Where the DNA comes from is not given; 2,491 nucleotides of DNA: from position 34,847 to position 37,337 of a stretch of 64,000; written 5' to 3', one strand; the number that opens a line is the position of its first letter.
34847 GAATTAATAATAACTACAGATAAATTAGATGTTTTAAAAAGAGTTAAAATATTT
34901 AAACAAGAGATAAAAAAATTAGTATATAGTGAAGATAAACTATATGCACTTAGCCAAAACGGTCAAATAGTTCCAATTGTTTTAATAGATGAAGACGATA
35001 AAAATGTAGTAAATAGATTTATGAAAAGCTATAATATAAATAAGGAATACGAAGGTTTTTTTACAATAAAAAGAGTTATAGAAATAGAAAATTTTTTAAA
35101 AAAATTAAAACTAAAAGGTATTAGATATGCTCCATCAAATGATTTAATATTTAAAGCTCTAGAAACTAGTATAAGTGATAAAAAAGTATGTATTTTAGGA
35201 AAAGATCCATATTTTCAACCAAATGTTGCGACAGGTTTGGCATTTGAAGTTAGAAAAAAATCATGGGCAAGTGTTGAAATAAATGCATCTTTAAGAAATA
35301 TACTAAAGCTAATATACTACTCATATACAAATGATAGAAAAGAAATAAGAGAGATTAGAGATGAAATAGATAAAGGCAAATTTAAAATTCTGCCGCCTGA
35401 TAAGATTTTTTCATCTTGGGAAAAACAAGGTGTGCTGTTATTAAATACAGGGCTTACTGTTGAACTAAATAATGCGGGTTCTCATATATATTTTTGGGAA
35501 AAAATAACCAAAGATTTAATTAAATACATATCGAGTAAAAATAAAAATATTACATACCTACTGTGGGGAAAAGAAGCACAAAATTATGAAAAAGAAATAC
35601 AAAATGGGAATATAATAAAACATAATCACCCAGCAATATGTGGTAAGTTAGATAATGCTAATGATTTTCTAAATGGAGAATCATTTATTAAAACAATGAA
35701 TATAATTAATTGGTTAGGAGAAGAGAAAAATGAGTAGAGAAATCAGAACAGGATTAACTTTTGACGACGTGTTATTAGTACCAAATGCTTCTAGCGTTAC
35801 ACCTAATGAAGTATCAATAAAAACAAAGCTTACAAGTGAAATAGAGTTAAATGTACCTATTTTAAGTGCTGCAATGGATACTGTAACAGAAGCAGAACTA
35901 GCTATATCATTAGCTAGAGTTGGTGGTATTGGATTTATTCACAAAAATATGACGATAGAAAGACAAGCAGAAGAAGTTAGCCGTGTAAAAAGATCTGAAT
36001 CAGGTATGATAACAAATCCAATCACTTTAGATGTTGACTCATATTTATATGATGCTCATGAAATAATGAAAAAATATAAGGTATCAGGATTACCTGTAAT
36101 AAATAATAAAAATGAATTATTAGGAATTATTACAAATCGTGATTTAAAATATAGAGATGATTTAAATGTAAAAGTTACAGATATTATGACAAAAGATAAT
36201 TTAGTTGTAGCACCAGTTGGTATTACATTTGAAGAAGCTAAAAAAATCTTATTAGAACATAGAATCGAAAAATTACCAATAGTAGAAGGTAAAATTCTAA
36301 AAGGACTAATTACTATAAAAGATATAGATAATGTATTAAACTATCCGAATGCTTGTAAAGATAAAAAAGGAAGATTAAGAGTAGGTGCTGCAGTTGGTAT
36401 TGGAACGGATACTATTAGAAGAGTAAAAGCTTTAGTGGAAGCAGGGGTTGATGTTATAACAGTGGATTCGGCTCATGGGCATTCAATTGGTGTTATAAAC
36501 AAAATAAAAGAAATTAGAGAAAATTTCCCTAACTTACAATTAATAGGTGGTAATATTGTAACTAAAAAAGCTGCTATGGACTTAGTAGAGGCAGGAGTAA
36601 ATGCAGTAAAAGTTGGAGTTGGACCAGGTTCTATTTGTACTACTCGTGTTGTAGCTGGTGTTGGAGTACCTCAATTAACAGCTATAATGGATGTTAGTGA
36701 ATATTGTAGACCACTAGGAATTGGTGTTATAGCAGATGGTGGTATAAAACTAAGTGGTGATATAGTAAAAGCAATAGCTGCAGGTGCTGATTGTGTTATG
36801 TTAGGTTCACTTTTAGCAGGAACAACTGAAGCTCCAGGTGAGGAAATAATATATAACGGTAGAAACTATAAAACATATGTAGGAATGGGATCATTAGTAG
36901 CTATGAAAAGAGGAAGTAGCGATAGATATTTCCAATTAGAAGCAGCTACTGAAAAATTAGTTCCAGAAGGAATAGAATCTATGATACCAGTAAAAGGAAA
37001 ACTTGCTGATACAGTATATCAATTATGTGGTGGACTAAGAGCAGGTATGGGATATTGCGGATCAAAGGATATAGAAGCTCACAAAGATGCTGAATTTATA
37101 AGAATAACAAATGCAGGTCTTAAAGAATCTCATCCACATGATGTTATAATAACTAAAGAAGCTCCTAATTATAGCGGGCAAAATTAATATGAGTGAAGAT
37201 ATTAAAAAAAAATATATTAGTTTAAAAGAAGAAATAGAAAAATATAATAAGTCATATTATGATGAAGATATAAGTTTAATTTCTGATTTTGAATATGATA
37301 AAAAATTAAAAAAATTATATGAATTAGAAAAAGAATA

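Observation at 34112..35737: UNG-like uracil-DNA glycosylase fused to a ~300-aa N-terminal repeat domain, with substitutions in the GQDPYH motif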

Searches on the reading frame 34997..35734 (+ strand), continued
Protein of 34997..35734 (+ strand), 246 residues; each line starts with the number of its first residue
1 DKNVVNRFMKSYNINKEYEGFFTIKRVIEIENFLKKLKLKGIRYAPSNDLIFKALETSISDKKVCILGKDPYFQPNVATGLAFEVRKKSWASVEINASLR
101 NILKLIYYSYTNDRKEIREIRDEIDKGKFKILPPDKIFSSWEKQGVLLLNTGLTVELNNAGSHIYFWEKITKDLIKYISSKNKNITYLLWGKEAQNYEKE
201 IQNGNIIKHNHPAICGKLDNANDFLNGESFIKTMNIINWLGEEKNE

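Call 61: search_solved_structures(query=P0169, max_evalue=0.00001, show_alignments=0)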
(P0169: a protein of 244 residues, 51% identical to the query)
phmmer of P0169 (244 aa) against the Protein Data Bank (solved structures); distinct sequences matched with E-value up to 0.00001: 45.
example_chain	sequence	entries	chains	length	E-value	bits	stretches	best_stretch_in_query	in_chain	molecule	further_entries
1flz_A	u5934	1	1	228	1.1e-20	77.3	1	35-199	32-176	URACIL-DNA GLYCOSYLASE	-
2eug_A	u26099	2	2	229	1.1e-20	77.3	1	35-199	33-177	PROTEIN (GLYCOSYLASE)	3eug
1eui_A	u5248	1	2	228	1.2e-20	77.2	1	35-199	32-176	URACIL-DNA GLYCOSYLASE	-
1lqg_A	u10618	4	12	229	1.2e-20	77.2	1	35-199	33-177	URACIL-DNA GLYCOSYLASE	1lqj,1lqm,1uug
2jhq_A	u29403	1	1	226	1.2e-20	77.2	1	39-238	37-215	URACIL DNA-GLYCOSYLASE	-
1eug_A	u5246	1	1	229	1.2e-20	77.2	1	35-199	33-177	PROTEIN (GLYCOSYLASE)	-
3uf7_A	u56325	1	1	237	1.3e-20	77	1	35-199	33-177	Uracil-DNA glycosylase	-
4eug_A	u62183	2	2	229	2.6e-20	76.1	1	35-193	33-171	PROTEIN (GLYCOSYLASE)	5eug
2uug_A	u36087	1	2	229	2.7e-20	76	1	35-193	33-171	URACIL-DNA GLYCOSYLASE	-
2boo_A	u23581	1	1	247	4.5e-18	68.8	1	38-237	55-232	URACIL-DNA GLYCOSYLASE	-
3ufm_A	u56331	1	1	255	5.1e-18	68.6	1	38-237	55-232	Uracil-DNA glycosylase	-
5nn7_A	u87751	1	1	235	5.8e-18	68.4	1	129-209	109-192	Uracil-DNA glycosylase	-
5nnh_A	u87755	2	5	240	6.3e-18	68.3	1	129-209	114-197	Uracil-DNA glycosylase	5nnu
7v7c_D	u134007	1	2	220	6.3e-18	68.3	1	111-238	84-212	Uracil-DNA glycosylase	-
5jk7_D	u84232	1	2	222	6.5e-18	68.2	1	111-238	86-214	Uracil-DNA glycosylase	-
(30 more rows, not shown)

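Call 68: find_encoding_contigs(protein=P0333, flank=6000, max_places=1)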
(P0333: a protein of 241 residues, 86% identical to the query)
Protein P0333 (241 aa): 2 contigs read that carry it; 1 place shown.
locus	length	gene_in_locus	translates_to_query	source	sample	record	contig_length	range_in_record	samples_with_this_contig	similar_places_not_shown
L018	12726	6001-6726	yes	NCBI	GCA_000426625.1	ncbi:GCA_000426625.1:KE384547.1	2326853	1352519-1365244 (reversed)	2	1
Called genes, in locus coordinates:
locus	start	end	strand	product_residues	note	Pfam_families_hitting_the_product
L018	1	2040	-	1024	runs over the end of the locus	PF13476:AAA_23, PF13555:AAA_29 (faint), PF13558:SbcC_Walker_B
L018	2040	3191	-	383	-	PF00149:Metallophos, PF12850:Metallophos_2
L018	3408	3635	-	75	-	-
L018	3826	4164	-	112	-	PF08274:Zn_Ribbon_YjdM, PF03831:YjdM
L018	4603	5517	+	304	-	PF04960:Glutaminase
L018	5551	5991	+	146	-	PF00293:NUDIX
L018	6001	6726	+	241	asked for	PF03167:UDG (weak)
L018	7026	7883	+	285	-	-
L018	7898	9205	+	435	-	PF00291:PALP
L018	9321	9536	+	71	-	-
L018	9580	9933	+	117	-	PF17032:Zn_ribbon_15, PF13248:Zn_ribbon_3 (weak), PF24463:DUF7577 (weak), PF13240:Zn_Ribbon_1 (weak)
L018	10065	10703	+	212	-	PF00300:His_Phos_1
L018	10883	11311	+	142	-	PF02502:LacAB_rpiB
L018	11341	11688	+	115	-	PF11969:DcpS_C, PF01230:HIT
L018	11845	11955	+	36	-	-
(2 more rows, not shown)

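Call 69: find_encoding_contigs(protein=P0383, flank=6000, max_places=1)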
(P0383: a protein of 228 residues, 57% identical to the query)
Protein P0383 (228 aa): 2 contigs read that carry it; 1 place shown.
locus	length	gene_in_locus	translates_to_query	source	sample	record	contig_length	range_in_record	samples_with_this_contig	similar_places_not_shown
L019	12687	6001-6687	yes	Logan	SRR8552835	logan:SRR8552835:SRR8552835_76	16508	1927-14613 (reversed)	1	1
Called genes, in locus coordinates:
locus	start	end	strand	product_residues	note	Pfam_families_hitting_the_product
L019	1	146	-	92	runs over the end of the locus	PF01022:HTH_5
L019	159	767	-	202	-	PF00753:Lactamase_B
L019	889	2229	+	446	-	PF01554:MatE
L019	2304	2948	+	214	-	-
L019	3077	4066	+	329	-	PF01103:Omp85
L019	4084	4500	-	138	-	-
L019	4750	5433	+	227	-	PF01554:MatE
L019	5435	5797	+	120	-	PF01554:MatE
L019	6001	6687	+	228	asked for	PF03167:UDG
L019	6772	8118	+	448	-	PF00089:Trypsin, PF13365:Trypsin_2, PF00595:PDZ (weak), PF13180:PDZ_2, PF14685:PDZ_Tricorn (faint), PF17820:PDZ_6, PF13180:PDZ_2 (weak)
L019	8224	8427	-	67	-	PF09855:Zn_ribbon_13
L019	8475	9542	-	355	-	PF00180:Iso_dh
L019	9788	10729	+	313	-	PF20030:bpMoxR, PF07726:AAA_3, PF07728:AAA_5, PF17863:AAA_lid_2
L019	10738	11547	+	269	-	PF01882:DUF58, PF13519:VWA_2 (weak)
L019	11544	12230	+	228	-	-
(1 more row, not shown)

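Call 77: find_encoding_contigs(protein=P0171, flank=5000, max_places=1)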
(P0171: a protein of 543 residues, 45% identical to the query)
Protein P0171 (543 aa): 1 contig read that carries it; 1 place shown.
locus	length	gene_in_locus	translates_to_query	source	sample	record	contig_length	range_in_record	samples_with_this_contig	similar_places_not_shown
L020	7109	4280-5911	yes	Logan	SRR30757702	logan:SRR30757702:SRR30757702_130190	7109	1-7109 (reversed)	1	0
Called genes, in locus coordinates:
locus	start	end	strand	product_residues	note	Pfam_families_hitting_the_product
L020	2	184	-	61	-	?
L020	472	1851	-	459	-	-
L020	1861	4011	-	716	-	-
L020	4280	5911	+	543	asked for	PF23381:Beta-prop_IFT122_1st, PF25174:Beta-prop_THOC3 (weak), PF25175:Beta-prop_WDR5, PF24796:WDR55, PF24807:WD40_CDC20-Fz (weak), PF23393:Beta-prop_WDR90_POC16_2nd (weak), PF23411:Beta-prop_Vps41 (weak), PF03167:UDG, +9 more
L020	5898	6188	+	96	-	-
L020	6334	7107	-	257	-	?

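Call 87: predict_structure(alignment_id=A3)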
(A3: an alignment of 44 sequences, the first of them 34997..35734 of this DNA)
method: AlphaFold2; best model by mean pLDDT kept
length: 246 residues; sequences in the alignment: 44
mean_pLDDT: 91.8   pTM: 0.89
mean pLDDT of the five models: 91.8, 91.1, 90.9, 90.8, 90.7
residues with pLDDT >= 90: 197; 70-90: 33; 50-70: 15; < 50: 1
segments of 3 or more residues with pLDDT < 50: none
pLDDT, mean of each block of 10 residues (from residue 1): 95 97 98 98 92 96 91 56 79 88 97 97 97 93 95 89 93 98 97 95 97 89 95 98 67
secondary structure, 60 per line:
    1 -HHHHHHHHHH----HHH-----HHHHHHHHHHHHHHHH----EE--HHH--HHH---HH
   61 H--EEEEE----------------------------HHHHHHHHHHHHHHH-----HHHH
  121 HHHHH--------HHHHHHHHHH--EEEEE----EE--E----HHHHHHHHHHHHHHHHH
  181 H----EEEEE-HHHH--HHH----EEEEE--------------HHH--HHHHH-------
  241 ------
elements in order: H2-11 H24-39 E64-68 H97-111 H117-125 H134-143 E146-150 H164-181 E186-190 H192-195 E205-209 H229-233

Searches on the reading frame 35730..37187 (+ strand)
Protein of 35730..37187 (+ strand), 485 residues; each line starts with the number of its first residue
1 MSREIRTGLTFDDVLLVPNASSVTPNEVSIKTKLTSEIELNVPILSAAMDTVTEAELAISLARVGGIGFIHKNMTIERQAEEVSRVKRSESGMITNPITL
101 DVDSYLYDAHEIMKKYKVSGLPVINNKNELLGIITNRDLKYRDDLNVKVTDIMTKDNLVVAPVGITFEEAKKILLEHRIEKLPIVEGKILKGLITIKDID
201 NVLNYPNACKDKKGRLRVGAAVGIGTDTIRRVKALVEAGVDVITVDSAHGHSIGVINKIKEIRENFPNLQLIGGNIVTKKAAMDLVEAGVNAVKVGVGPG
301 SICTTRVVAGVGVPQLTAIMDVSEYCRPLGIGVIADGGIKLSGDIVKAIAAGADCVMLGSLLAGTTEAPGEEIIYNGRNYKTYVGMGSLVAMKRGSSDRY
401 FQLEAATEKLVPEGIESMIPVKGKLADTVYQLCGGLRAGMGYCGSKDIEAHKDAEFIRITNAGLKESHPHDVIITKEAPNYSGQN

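Call 3: search_protein_families(library=pfam, proteins=[window:35730-37187:+], max_evalue=1)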
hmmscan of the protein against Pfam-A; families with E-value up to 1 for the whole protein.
window:35730-37187:+ (485 aa): 13 families
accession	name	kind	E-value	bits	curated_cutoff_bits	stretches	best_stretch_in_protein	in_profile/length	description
PF00478.31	IMPDH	-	3.9e-162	539.5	25.6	1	8-470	1-345/345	IMP dehydrogenase / GMP reductase domain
PF00571.33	CBS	-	1.3e-22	80.3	24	2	93-139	5-51/57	CBS domain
PF01070.24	FMN_dh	-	3.8e-07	29.9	24.9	1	257-370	208-313/350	FMN-dependent dehydrogenase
PF03060.21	NMO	-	8.5e-07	29.1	28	1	35-373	5-236/331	Nitronate monooxygenase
PF04131.20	NanE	-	0.00055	19.6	27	1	226-363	51-177/192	Putative N-acetylmannosamine-6-phosphate epimerase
PF01645.23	Glu_synthase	-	0.0017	18.1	20.4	1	257-360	196-305/369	Conserved region in glutamate synthase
PF01729.25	QRPTase_C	-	0.0021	18.3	23.1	1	202-297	63-156/169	Quinolinate phosphoribosyl transferase, C-terminal domain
PF02581.23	TMP-TENI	-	0.0021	17.9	27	1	258-358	84-176/180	Thiamine monophosphate synthase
PF00977.27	His_biosynth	-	0.0032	17.4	23.6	2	217-362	73-222/228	Histidine biosynthesis protein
PF01207.24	Dus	-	0.15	11.6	20.4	0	228-296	140-214/311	Dihydrouridine synthase (Dus)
PF01180.27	DHO_dh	-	0.17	11.5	27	1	319-362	230-272/291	Dihydroorotate dehydrogenase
PF13714.12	PEP_mutase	-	0.18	11.8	31.5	1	226-303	157-228/240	Phosphoenolpyruvate phosphomutase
PF00224.27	PK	-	0.21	11.1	30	1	220-269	8-60/328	Pyruvate kinase, barrel domain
